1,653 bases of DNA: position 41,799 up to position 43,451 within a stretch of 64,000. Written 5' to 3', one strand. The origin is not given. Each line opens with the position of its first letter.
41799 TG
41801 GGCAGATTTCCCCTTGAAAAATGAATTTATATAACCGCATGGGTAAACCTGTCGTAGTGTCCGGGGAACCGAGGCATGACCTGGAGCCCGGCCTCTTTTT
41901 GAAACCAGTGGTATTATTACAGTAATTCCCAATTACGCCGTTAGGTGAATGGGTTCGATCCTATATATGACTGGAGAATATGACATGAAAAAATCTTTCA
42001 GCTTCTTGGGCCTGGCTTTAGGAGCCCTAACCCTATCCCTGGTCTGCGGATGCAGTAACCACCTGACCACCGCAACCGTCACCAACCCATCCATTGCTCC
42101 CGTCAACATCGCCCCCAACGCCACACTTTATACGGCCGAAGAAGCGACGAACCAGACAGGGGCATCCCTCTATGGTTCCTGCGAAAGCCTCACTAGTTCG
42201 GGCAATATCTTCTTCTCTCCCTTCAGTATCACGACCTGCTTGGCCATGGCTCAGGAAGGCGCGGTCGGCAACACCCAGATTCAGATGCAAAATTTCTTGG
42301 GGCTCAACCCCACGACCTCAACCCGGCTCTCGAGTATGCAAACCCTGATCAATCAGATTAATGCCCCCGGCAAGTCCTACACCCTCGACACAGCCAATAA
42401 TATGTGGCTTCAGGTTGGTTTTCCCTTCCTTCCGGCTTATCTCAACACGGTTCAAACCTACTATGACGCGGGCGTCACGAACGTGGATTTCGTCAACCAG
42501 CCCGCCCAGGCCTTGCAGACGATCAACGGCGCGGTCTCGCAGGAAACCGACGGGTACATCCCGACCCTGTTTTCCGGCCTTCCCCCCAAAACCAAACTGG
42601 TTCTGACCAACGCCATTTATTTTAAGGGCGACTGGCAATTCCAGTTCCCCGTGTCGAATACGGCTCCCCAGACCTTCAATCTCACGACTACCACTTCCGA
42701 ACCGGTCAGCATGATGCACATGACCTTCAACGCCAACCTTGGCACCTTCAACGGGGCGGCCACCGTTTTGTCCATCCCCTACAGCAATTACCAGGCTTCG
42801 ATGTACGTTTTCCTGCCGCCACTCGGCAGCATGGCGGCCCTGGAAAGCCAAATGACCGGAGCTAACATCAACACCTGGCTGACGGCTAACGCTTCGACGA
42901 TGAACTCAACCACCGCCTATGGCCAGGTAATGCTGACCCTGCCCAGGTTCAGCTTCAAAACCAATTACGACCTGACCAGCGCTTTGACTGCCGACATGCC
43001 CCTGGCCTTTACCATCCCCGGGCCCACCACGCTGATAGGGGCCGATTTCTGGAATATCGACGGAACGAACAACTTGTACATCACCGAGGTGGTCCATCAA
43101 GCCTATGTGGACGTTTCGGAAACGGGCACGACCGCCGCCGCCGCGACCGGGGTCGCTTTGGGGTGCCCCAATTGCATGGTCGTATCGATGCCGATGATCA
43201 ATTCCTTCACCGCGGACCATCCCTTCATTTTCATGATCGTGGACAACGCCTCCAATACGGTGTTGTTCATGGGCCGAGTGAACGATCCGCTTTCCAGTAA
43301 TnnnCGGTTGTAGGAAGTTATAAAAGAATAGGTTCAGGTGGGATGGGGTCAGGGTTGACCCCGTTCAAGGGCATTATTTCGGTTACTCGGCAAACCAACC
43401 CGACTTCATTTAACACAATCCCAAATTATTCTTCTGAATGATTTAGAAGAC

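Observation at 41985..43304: Lipoprotein serpin with a Cys-Pro-Asn-Cys / Met-rich reactive-centre loop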

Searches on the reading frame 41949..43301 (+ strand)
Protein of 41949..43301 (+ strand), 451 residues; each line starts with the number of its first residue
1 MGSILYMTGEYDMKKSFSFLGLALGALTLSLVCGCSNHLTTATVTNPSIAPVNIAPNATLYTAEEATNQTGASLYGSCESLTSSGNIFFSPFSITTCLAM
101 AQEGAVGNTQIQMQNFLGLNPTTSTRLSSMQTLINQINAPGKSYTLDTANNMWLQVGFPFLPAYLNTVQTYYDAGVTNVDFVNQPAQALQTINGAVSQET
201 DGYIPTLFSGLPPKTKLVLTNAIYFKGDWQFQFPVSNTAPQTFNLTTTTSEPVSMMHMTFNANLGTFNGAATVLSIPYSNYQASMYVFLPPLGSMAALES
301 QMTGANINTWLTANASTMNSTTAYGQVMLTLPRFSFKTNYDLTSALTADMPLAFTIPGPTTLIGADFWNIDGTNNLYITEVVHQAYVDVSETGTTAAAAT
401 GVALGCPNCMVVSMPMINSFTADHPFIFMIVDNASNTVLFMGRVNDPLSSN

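Call 3: search_protein_families(library=pfam, proteins=[window:41985-43301:+])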
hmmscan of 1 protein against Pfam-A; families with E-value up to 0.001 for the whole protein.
window:41985-43301:+ (439 aa): 1 family
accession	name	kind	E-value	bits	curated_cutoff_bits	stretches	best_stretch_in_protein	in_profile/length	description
PF00079.25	Serpin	-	3.5e-98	329.7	27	1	54-435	2-370/370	Serpin (serine protease inhibitor)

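Call 4: search_protein_families(library=ncbifam, proteins=[window:41985-43301:+])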
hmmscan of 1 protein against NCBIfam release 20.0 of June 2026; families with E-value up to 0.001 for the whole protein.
window:41985-43301:+ (439 aa): 0 families

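Call 5: search_solved_structures(query=window:41985-43301:+, show_alignments=3)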
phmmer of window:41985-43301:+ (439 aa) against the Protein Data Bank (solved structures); distinct sequences matched with E-value up to 0.001: 198 (the best 60 are shown).
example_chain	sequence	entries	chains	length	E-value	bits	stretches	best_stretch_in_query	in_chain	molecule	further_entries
8gxv_A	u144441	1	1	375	7.3e-54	186.5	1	71-435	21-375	Proteinase inhibitor I4 serpin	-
4ga7_A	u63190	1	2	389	3.4e-53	184.3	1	62-435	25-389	Leukocyte elastase inhibitor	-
2dut_A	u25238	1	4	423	1.8e-50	175.4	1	61-435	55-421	Heterochromatin-associated protein MENT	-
7pmu_A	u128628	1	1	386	7.4e-50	173.4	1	54-433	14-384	Serpin-8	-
5cdx_A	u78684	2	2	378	6.4e-49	170.3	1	50-435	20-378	Conserpin | Conserpin in the latent state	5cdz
5ce0_A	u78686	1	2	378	2.3e-48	168.4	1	50-435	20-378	Native conserpin with Z-variant (E342K)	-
6ee5_A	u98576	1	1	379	3.2e-48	168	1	50-435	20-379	Conserpin-AATRCL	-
7qr2_A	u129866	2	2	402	7.3e-48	166.8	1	71-432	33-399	Ovalbumin-related protein X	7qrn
2h4r_A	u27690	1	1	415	4.2e-47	164.3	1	116-435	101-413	Heterochromatin-associated protein MENT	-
1by7_A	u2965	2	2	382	4.3e-47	164.2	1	67-435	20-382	PROTEIN (PLASMINOGEN ACTIVATOR INHIBITOR-2) | PLASMINOGEN ACTIVATOR INHIBITOR-2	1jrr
2arq_A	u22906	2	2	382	5.6e-47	163.9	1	67-435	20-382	Plasminogen activator inhibitor-2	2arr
6kga_A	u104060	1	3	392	1.3e-44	156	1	73-432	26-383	Ovalbumin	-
4zk0_A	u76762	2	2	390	1.6e-44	155.8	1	71-435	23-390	Serpin B4 | Serpin B3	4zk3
2zv6_A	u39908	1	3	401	1.8e-44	155.6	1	71-435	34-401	Serpin B3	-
1hle_A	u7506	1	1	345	5.8e-43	150.6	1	60-389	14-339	HORSE LEUKOCYTE ELASTASE INHIBITOR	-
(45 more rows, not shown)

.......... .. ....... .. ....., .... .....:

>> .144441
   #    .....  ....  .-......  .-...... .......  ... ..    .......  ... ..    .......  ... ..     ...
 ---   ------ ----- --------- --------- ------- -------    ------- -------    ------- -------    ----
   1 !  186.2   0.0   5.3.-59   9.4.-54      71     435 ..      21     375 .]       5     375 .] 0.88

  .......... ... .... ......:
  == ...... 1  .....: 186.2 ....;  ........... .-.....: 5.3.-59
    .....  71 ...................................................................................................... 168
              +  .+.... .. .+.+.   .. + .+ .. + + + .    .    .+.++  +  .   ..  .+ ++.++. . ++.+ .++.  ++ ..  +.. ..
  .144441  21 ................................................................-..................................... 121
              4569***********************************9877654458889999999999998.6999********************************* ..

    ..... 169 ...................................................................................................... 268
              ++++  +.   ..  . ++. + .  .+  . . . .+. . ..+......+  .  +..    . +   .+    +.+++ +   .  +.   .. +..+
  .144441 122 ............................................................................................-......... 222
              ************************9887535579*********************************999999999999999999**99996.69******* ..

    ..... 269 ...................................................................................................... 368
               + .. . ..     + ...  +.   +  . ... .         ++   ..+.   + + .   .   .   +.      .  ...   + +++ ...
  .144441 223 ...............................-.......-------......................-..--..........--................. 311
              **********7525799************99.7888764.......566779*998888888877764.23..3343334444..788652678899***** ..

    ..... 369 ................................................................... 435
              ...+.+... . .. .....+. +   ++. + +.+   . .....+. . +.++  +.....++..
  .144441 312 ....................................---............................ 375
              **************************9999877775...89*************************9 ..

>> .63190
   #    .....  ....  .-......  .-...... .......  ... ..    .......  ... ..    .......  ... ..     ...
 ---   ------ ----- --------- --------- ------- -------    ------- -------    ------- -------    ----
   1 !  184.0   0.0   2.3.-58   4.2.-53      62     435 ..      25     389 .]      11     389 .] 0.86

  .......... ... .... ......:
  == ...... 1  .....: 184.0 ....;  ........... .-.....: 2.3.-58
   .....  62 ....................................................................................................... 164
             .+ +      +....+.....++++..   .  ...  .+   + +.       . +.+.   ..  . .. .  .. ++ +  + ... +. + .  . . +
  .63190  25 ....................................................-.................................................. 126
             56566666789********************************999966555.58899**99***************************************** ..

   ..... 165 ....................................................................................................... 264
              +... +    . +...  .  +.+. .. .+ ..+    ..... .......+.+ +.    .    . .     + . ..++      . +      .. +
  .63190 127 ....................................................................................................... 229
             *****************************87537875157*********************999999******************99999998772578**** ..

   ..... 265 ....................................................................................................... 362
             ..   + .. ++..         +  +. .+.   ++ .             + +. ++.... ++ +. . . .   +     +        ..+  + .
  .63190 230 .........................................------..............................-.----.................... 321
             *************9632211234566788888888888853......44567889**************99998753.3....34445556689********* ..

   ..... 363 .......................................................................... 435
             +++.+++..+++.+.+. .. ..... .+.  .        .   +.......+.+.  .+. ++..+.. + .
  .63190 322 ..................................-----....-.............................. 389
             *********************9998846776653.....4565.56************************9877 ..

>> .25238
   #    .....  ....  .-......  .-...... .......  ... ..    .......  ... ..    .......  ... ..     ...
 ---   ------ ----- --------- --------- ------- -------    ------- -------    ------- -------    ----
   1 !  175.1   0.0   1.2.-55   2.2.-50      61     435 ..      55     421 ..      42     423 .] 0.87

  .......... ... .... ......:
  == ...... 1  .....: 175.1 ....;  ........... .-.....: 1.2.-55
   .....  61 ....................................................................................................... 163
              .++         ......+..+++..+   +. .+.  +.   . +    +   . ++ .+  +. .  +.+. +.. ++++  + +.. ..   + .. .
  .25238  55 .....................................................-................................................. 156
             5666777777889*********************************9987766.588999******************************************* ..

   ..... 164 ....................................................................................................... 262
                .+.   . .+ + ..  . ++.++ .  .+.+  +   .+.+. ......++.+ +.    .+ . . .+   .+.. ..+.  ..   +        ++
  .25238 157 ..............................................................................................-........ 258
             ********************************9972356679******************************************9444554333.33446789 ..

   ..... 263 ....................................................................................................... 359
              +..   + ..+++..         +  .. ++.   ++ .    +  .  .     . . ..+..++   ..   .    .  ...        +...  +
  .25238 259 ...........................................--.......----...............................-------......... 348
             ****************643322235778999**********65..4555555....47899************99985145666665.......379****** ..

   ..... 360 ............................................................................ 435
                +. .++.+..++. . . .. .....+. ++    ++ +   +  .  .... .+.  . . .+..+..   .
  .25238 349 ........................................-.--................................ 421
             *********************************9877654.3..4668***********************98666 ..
